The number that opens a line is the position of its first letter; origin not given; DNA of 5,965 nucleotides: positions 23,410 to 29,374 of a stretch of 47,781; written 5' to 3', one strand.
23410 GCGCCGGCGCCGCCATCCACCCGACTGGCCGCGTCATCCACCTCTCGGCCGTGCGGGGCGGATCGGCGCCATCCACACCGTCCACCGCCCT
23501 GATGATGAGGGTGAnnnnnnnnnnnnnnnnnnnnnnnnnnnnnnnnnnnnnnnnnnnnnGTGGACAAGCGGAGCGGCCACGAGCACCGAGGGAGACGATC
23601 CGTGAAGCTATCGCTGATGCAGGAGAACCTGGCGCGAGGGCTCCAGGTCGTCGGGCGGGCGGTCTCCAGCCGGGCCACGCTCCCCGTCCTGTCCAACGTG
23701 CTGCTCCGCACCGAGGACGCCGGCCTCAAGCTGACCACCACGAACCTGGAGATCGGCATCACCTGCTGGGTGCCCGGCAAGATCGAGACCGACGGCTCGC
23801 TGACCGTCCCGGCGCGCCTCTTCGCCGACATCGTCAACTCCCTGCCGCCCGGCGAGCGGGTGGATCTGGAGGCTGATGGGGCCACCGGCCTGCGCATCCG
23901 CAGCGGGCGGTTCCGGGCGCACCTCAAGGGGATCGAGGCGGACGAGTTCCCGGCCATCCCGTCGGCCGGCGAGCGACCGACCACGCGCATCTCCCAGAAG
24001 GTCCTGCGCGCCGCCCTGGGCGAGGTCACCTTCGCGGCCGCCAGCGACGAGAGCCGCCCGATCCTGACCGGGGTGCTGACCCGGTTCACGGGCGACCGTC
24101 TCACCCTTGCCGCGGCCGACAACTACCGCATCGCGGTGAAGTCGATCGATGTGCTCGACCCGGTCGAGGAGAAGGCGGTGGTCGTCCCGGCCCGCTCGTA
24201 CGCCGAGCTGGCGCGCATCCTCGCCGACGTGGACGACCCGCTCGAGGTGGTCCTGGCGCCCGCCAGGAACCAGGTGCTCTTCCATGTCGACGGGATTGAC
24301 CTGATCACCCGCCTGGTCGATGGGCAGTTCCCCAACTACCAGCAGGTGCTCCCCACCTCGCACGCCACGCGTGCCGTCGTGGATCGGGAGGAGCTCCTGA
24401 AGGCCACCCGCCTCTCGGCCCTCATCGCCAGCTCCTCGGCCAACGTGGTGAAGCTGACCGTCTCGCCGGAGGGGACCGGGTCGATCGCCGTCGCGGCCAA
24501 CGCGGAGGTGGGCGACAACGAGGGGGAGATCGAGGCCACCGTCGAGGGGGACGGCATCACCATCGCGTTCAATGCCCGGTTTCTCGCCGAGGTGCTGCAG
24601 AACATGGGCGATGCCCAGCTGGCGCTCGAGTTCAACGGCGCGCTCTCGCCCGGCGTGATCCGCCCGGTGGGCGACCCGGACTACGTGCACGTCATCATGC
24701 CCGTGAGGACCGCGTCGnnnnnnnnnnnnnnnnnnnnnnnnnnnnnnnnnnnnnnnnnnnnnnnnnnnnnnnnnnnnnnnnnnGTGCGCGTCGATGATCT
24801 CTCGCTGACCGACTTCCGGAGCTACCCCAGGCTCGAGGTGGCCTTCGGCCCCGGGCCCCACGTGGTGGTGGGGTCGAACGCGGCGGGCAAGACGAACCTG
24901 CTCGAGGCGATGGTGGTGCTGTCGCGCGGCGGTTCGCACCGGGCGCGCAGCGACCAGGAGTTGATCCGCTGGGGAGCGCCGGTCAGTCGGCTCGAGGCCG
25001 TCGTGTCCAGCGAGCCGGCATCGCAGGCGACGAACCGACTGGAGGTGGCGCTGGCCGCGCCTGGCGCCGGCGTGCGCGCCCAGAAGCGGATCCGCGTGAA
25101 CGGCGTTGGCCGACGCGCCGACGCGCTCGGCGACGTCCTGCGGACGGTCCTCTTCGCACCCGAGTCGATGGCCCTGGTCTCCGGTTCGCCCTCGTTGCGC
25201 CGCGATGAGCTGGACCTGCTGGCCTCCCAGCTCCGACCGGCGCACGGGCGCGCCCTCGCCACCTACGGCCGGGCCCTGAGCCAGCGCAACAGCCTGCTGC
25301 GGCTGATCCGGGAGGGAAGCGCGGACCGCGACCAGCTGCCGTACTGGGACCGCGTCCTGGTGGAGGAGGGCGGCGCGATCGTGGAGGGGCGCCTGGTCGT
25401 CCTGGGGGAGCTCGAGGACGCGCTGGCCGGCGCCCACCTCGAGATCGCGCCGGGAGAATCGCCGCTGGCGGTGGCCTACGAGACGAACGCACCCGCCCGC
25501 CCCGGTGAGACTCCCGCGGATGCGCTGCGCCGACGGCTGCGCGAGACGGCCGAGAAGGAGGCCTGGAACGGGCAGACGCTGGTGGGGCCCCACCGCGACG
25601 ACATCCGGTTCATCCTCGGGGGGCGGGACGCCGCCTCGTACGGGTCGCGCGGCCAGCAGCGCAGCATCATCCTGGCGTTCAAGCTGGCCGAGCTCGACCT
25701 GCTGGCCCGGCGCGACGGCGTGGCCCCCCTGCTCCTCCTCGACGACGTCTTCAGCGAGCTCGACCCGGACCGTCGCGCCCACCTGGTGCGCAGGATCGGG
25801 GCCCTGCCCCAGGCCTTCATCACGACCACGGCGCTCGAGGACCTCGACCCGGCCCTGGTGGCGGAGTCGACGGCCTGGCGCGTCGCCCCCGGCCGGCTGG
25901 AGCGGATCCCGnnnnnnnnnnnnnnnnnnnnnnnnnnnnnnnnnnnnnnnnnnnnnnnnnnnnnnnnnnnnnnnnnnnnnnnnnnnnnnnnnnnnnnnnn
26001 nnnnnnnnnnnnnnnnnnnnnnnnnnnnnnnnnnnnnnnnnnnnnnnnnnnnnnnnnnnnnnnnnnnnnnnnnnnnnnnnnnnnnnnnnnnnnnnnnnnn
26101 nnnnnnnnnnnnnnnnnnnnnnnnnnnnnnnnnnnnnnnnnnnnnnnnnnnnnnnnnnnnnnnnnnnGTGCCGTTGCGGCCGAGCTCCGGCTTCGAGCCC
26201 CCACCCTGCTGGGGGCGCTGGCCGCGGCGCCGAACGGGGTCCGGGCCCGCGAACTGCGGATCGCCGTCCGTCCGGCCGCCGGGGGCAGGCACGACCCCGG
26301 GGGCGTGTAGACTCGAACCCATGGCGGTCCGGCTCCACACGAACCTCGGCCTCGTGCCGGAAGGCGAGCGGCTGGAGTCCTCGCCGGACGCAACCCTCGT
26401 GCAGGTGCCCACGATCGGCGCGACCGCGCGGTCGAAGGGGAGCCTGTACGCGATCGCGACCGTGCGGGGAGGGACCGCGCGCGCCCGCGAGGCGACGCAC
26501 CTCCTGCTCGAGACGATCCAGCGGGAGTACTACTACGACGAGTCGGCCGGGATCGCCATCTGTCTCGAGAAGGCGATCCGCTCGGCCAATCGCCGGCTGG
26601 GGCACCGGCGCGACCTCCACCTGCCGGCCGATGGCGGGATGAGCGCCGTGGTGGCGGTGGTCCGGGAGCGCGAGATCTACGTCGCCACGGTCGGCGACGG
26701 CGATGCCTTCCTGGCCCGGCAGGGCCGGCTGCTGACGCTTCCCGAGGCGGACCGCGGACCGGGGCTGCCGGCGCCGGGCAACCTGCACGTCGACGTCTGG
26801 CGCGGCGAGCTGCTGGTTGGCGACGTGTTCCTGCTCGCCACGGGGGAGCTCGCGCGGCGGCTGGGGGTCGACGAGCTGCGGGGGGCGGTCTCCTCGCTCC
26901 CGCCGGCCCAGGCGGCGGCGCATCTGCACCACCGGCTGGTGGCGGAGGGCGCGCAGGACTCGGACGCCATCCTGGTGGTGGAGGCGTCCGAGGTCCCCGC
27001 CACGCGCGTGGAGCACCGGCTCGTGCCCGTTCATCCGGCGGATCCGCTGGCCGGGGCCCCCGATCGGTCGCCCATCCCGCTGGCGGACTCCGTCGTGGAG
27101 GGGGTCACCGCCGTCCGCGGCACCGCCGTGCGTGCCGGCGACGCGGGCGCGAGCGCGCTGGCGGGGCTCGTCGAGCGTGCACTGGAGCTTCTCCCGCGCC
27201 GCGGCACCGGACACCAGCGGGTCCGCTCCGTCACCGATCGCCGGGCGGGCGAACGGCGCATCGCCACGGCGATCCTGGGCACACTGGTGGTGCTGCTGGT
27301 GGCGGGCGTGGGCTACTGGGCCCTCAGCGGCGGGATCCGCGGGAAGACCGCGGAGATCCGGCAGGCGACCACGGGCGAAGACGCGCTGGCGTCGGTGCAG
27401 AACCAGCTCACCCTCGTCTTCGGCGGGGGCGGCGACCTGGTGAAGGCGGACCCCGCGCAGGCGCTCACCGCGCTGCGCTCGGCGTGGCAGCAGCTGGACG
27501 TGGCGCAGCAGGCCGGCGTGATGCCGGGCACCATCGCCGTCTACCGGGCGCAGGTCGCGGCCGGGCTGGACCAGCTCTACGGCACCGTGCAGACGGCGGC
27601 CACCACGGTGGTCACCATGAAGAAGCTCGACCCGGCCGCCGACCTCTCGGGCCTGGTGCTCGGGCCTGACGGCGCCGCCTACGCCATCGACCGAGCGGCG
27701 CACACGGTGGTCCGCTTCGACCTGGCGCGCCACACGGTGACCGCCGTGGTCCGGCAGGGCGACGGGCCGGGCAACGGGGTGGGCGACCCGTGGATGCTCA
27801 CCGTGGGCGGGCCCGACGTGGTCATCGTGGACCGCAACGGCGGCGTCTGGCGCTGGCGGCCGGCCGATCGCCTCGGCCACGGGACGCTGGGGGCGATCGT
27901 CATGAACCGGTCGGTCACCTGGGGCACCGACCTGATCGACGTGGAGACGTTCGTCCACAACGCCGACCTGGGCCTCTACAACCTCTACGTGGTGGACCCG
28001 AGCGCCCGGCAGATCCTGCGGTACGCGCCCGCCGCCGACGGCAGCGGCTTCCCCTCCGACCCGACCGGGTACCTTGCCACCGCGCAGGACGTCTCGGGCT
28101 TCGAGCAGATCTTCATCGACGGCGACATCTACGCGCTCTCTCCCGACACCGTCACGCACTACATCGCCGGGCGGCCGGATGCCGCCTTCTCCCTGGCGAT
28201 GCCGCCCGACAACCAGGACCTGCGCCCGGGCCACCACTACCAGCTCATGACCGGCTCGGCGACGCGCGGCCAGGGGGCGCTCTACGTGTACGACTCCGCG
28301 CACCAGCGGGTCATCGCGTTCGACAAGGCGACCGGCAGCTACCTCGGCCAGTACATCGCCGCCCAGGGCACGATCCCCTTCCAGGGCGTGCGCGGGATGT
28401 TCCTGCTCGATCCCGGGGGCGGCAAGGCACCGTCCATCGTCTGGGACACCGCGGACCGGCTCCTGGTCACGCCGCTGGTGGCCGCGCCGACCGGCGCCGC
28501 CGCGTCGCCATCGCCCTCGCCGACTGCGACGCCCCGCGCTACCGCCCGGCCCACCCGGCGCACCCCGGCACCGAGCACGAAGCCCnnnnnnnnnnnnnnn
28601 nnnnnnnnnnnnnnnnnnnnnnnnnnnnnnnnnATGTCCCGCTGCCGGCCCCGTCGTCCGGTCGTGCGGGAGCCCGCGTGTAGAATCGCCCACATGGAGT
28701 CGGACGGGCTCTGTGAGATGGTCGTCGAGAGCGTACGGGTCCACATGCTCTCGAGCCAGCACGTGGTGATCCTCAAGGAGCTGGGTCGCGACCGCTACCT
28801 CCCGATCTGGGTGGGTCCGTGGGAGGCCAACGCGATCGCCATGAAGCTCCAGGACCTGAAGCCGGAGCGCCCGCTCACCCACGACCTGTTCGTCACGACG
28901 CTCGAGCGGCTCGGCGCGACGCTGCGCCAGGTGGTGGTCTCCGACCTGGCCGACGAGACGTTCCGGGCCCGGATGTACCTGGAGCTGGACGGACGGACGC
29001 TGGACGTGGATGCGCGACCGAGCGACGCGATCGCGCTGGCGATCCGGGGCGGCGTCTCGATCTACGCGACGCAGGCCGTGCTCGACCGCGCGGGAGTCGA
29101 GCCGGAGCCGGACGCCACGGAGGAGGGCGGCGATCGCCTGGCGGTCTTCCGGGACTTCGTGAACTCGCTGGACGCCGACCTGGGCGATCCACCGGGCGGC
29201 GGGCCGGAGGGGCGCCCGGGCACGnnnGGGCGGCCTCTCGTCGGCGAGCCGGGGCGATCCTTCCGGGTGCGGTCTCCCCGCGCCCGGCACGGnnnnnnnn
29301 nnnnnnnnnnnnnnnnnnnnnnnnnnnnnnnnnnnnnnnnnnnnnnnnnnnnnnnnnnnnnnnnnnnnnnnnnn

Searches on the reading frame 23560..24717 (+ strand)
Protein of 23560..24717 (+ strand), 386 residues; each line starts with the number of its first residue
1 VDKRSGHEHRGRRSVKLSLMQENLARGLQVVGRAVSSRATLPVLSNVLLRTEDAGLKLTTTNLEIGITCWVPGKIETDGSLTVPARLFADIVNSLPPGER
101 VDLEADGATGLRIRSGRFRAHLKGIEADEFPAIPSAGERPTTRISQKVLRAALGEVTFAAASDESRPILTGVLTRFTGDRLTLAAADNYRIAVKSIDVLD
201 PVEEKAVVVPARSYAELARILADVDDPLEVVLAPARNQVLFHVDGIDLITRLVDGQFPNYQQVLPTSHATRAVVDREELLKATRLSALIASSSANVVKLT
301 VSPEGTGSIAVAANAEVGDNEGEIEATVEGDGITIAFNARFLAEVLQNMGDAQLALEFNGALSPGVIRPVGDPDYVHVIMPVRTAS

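Call 27: search_protein_families(library=pfam, proteins=[window:23560-24717:+], max_evalue=0.01)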
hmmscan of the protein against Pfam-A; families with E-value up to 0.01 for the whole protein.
window:23560-24717:+ (386 aa): 3 families
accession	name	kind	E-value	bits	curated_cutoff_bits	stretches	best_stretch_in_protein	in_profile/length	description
PF00712.24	DNA_pol3_beta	-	1.2e-31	109.8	24.4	2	16-134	2-120/120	DNA polymerase III beta subunit, N-terminal domain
PF02767.21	DNA_pol3_beta_2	-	3.2e-30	105.2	27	1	144-259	2-116/116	DNA polymerase III beta subunit, central domain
PF02768.20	DNA_pol3_beta_3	-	1.9e-22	79.8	27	1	262-383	2-121/121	DNA polymerase III beta subunit, C-terminal domain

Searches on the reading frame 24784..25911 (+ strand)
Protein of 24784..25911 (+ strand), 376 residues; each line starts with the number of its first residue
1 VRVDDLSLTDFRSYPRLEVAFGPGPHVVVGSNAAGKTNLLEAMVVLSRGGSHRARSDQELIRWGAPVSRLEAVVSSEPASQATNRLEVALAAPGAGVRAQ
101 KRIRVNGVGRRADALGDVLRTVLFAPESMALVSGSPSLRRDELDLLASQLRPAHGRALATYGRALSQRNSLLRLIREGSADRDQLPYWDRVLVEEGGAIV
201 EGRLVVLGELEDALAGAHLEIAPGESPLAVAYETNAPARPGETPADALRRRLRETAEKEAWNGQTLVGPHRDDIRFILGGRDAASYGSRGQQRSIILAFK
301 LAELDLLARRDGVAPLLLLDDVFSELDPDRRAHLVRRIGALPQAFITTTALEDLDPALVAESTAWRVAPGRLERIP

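Call 27: search_protein_families(library=pfam, proteins=[window:24784-25911:+], max_evalue=0.01)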
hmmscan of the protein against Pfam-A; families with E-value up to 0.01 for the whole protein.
window:24784-25911:+ (376 aa): 5 families
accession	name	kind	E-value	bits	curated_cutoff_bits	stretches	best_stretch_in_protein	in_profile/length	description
PF02463.25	SMC_N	-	8.1e-16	58.5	40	1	3-349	2-197/220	RecF/RecN/SMC N terminal domain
PF13304.12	AAA_21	-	7.5e-10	39.8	27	1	26-57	2-38/304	AAA domain, putative AbiEii toxin, Type IV TA system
PF13175.12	AAA_15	-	8.8e-06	26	32.1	1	1-48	1-48/374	AAA ATPase domain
PF13476.12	AAA_23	-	1e-05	26.7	27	1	6-58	2-54/201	AAA domain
PF13514.12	AAA_27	-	0.00019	21.5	22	1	1-54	1-57/206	AAA domain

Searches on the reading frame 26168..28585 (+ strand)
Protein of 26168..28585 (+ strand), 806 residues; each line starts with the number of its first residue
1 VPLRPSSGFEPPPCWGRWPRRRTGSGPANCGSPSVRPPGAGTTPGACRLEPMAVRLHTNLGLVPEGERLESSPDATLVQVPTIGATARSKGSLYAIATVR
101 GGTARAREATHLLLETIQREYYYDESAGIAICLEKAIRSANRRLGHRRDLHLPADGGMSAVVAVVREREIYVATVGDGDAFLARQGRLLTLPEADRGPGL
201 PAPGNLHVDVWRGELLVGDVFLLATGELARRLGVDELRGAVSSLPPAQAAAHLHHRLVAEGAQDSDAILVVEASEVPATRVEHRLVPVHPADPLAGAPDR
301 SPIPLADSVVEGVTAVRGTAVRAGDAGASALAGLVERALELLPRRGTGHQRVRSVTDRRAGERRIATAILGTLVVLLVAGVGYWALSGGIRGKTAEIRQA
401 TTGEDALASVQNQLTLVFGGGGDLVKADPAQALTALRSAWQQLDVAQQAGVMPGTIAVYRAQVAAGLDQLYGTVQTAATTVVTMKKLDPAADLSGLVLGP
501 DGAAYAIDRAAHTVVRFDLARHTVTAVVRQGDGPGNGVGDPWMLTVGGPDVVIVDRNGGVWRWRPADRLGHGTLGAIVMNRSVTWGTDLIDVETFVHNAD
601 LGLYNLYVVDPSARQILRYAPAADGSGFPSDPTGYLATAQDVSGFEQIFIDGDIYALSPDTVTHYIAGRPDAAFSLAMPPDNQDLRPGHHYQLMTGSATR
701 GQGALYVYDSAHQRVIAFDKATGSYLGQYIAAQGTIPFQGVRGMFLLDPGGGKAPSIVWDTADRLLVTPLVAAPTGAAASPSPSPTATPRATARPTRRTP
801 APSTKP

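Call 24: search_protein_families(library=pfam, proteins=[window:26168-28585:+], max_evalue=0.001)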
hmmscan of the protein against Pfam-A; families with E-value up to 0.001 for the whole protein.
window:26168-28585:+ (806 aa): 1 family
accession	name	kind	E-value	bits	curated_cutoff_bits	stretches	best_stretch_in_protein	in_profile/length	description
PF00481.26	PP2C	-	7.5e-07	29.5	20.3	1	85-187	28-131/255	Protein phosphatase 2C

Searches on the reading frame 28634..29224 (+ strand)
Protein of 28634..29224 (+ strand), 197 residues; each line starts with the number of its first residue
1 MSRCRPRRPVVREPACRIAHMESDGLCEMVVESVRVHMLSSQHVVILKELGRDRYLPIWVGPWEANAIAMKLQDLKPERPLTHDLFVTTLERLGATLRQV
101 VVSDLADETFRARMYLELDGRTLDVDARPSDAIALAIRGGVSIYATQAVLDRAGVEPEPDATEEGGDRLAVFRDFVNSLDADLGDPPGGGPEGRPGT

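Call 24: search_protein_families(library=pfam, proteins=[window:28634-29224:+], max_evalue=0.001)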
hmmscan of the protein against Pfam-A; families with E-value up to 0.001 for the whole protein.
window:28634-29224:+ (197 aa): 1 family
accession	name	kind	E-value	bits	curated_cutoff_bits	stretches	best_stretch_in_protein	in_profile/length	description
PF02577.19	BFN_dom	-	1.1e-37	128.7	27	1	45-156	1-110/112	Bifunctional nuclease domain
